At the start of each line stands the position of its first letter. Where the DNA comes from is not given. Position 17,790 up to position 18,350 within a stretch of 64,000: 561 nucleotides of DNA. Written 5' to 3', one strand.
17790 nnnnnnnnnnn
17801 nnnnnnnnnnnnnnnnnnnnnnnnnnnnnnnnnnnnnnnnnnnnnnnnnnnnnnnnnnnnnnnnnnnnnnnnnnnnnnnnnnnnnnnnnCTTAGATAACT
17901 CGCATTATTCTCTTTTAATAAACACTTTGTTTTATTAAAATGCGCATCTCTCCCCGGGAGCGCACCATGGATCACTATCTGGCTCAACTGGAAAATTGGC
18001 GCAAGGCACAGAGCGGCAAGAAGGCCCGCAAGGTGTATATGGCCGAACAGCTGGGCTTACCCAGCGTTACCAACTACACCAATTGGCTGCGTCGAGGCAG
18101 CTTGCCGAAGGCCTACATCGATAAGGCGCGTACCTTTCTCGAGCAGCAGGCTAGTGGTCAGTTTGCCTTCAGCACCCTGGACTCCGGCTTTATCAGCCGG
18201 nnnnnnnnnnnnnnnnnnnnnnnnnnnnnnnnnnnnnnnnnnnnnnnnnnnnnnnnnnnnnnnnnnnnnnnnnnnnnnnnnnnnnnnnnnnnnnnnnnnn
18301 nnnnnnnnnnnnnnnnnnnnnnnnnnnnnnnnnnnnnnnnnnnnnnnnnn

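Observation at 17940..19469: ArgA carries an N-terminal extension of 50-75 aa that looks like a helix-turn-helix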

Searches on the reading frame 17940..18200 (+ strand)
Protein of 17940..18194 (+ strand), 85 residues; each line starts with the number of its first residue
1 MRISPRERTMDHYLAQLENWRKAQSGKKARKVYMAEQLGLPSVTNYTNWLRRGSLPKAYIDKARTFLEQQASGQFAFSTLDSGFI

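Call 3: search_protein_families(library=pfam, proteins=[window:17940-18194:+], max_evalue=1)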
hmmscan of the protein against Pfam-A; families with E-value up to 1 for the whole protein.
window:17940-18194:+ (85 aa): 0 families
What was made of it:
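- Closest known: ArgR, the hexameric arginine repressor. Different: There is no Arg_repressor domain (call 3).
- The window sequence itself hits no curated HTH model (call 3).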

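Call 4: search_protein_families(library=ncbifam, proteins=[window:17940-18194:+], max_evalue=1)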
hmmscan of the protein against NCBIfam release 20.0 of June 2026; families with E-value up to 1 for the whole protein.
window:17940-18194:+ (85 aa): 1 family
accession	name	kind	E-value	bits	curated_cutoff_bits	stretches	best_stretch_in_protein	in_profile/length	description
NF046037.1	carphisopro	domain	0.063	13.5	38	1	34-62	14-41/54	carph-isopro domain-containing protein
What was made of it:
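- On Cro/CI (XRE) HTH, Pfam clan HTH, e.g. PF01381 HTH_3: The only NCBIfam hit is carph-isopro at E 0.063 (call 4).
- On ArgR (arginine repressor): No such Pfam or NCBIfam hit in the protein (calls 3, 4).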

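Call 14: find_related_loci(query=window:17967-18200:+, collection=genome_contigs, flank=6000)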
Query window:17967-18200:+ (78 aa) in genome_contigs; peptide patterns used: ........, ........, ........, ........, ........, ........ (x = any residue, [..] = any of these).
215 stretches matched a pattern, but none encodes a relative of the query by tblastn (E <= 1e-3).
